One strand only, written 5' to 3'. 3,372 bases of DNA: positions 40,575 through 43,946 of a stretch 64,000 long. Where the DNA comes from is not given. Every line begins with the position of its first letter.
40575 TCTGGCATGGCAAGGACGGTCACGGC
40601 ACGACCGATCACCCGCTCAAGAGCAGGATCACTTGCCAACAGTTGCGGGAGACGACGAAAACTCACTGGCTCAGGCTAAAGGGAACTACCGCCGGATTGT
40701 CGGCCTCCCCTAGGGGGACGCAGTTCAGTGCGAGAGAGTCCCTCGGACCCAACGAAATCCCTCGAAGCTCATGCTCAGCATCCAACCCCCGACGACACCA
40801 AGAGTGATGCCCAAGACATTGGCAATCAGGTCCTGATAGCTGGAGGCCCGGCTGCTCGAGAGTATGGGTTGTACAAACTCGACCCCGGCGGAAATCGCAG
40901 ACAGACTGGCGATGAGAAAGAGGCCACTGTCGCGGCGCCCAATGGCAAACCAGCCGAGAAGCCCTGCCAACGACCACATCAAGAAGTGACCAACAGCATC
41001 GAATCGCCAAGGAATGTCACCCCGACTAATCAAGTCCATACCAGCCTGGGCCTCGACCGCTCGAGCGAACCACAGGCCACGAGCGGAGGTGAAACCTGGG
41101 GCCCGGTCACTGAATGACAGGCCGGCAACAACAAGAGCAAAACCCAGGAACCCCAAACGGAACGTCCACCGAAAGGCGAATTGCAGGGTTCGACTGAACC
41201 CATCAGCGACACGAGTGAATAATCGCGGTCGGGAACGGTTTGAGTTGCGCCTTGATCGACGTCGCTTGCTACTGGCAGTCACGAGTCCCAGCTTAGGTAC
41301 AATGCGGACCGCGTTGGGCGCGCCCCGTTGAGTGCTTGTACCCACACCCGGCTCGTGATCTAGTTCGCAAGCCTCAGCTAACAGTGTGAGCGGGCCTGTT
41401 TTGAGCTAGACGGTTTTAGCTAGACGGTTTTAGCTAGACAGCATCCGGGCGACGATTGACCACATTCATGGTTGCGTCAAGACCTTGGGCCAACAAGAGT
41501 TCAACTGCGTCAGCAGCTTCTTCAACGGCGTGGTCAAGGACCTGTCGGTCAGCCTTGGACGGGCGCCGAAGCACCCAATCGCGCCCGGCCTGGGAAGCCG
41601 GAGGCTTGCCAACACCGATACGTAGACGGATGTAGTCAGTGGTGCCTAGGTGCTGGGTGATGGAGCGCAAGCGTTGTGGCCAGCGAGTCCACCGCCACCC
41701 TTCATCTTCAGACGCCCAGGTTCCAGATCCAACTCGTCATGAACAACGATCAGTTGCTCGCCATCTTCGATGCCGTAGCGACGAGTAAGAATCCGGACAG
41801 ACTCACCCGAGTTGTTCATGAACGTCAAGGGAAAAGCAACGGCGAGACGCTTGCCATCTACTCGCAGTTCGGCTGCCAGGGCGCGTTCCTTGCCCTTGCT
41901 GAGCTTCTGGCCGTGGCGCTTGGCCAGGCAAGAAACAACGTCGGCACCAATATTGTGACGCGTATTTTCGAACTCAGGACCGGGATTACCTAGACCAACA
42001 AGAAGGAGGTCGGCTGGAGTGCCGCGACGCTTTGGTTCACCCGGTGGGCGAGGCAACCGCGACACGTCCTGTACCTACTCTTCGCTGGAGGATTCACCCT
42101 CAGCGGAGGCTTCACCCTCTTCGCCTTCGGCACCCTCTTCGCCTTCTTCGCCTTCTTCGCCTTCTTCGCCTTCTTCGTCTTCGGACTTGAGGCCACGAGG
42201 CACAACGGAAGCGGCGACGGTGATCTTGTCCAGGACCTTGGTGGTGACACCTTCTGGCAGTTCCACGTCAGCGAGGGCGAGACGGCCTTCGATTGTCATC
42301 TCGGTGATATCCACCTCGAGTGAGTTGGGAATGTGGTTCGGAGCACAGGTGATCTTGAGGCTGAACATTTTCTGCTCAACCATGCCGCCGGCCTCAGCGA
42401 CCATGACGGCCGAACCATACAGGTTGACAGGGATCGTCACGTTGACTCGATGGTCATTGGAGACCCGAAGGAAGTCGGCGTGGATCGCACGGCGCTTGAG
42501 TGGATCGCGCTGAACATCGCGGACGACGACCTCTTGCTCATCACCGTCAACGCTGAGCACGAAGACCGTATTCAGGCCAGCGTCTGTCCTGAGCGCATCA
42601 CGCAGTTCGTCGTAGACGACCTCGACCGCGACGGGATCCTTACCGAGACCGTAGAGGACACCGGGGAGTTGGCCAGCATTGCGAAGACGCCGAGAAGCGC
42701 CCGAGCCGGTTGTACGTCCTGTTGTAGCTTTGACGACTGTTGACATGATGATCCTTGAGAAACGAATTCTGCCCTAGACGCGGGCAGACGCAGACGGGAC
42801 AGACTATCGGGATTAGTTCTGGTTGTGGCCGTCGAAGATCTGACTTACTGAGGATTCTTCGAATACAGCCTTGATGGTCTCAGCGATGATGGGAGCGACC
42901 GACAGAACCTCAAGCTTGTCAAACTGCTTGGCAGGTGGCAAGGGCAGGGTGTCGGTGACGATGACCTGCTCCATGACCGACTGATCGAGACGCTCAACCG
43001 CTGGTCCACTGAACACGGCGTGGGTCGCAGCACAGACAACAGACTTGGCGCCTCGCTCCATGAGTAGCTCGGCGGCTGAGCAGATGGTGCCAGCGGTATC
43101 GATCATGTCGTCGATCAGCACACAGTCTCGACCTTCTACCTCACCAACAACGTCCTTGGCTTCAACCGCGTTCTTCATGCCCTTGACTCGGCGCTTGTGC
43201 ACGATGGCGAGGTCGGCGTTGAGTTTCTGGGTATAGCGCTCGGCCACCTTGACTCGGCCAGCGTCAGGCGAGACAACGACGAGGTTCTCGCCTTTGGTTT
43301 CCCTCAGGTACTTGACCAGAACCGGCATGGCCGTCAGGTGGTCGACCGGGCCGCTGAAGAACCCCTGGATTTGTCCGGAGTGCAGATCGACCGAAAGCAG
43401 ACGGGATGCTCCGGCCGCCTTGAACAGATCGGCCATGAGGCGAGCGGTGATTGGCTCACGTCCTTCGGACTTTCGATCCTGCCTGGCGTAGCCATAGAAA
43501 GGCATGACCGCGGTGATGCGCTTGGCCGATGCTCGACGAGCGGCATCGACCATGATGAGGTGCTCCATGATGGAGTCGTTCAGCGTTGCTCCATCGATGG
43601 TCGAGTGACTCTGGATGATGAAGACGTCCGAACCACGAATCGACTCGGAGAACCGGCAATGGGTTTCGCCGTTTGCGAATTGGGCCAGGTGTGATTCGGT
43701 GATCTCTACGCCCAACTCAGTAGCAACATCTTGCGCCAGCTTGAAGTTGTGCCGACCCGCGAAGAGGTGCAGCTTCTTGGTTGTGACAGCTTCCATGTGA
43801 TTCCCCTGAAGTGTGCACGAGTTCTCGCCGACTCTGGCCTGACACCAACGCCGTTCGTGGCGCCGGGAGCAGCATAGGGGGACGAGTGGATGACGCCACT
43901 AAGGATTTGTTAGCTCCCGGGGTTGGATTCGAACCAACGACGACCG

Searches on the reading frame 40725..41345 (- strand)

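Call 11: search_protein_families(library=pfam, proteins=[window:40725-41345:-])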
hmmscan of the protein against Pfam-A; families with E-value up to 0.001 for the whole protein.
window:40725-41345:- (206 aa): 1 family
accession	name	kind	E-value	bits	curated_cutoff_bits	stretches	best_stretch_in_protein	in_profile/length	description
PF04892.17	VanZ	-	3.7e-06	28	30.1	1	115-186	56-121/126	VanZ like family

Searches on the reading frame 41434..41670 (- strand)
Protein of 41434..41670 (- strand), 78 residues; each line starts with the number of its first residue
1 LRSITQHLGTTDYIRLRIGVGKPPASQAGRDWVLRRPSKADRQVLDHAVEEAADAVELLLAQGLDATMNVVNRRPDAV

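Call 11: search_protein_families(library=pfam, proteins=[window:41434-41670:-])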
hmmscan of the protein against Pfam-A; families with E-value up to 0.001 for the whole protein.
window:41434-41670:- (78 aa): 1 family
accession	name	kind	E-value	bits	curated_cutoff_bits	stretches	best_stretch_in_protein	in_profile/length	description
PF01195.25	Pept_tRNA_hydro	-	1.5e-17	64.4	27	1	1-72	112-183/183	Peptidyl-tRNA hydrolase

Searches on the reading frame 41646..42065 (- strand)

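Call 11: search_protein_families(library=pfam, proteins=[window:41646-42065:-])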
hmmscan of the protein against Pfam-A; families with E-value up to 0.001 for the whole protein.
window:41646-42065:- (139 aa): 1 family
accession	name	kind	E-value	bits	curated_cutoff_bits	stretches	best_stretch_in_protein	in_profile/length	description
PF01195.25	Pept_tRNA_hydro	-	1.9e-36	126.1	27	1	21-132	1-111/183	Peptidyl-tRNA hydrolase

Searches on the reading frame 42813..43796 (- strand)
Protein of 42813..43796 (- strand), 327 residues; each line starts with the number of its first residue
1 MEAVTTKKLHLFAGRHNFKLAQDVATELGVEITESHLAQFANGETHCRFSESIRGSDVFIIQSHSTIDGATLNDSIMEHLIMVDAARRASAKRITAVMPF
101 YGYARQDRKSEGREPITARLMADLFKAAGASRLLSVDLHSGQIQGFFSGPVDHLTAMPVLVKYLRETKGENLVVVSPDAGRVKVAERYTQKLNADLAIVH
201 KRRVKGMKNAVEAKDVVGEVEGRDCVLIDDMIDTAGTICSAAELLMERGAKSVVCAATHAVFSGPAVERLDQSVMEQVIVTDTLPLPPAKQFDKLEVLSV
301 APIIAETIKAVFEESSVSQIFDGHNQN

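Call 16: find_related_loci(query=window:42813-43796:-, collection=genome_contigs, flank=10000)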
Query window:42813-43796:- (327 aa) in genome_contigs; peptide patterns used: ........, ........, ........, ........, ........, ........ (x = any residue, [..] = any of these).
600 stretches matched a pattern (row limit reached: there are more); 582 encode a relative of the query (tblastn E <= 1e-3); the best 80 are kept; 80 distinct loci.
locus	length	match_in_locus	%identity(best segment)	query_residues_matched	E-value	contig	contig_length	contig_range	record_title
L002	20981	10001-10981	94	1-327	0e+0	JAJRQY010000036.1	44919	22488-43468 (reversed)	MAG: Actinomycetes bacterium isolate Dive100_bin2.26 k141_285870, whole genome shotgun sequence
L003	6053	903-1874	80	1-325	0e+0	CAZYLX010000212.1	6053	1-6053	MAG TPA_asm: uncultured Acidimicrobiaceae bacterium isolate SRP155585_co2_68 genome assembly, contig: NODE_12720_length_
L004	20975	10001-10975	80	2-327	2e-180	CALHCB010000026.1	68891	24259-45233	MAG: uncultured Acidimicrobiales bacterium isolate R4_Bin_Bin_147_sub_1 genome assembly, contig: c_000004010714, whole g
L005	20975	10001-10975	79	1-326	1e-179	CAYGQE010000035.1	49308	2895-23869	MAG TPA_asm: uncultured Acidimicrobiaceae bacterium isolate ERP117304_co3_171 genome assembly, contig: NODE_1050_length_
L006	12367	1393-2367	79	1-326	2e-179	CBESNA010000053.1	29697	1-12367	MAG TPA_asm: uncultured Acidimicrobiia bacterium isolate SRR7614695_binner12_Refined_79 genome assembly, contig: ERZ2508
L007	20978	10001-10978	80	1-327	2e-178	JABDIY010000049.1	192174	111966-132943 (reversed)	MAG: Acidimicrobiales bacterium isolate SS_bin_9 k127_3733303, whole genome shotgun sequence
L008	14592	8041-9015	79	2-327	1e-178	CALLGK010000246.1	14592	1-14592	MAG: uncultured Acidimicrobiales bacterium isolate R1_Bin_METABAT__190_1 genome assembly, contig: c_000001325026, whole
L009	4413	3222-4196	80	1-326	0e+0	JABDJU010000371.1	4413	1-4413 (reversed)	MAG: Acidimicrobiales bacterium isolate SS_bin_31 k127_1154477, whole genome shotgun sequence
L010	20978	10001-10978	79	1-327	4e-177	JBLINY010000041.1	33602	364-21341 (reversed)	MAG: Acidimicrobiales bacterium isolate 3300053785_183 Ga0535658_0002159, whole genome shotgun sequence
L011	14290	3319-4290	79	1-325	6e-176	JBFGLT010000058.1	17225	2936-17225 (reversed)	MAG: Acidimicrobiales bacterium isolate Mix_sand03.2021.01.D.97 k141_522439_length_17225_cov_15.2890, whole genome shotg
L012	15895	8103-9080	78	1-327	5e-176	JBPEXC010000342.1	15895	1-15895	MAG: Acidimicrobiales bacterium isolate MAG14 MAG14_MAG14_342, whole genome shotgun sequence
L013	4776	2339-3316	77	1-327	6e-179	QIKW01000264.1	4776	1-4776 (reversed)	MAG: Acidimicrobiia bacterium isolate SZUA-35 Ga0063293_10028342, whole genome shotgun sequence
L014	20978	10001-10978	77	1-327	1e-173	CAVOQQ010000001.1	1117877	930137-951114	MAG: uncultured Acidimicrobiales bacterium isolate MFD09964.bin.1.68 genome assembly, contig: contig_15580, whole genome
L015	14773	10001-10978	76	1-327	4e-173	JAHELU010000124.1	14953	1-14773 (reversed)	MAG: Acidimicrobiales bacterium isolate Ww635 NODE_12112_length_14953_cov_3.139765, whole genome shotgun sequence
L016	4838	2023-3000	76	1-327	1e-174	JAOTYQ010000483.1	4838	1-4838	MAG: Acidimicrobiia bacterium isolate 21_Jan_SF_Bin50 21_Jan_SF_Bin50_scaffold_19738_c1, whole genome shotgun sequence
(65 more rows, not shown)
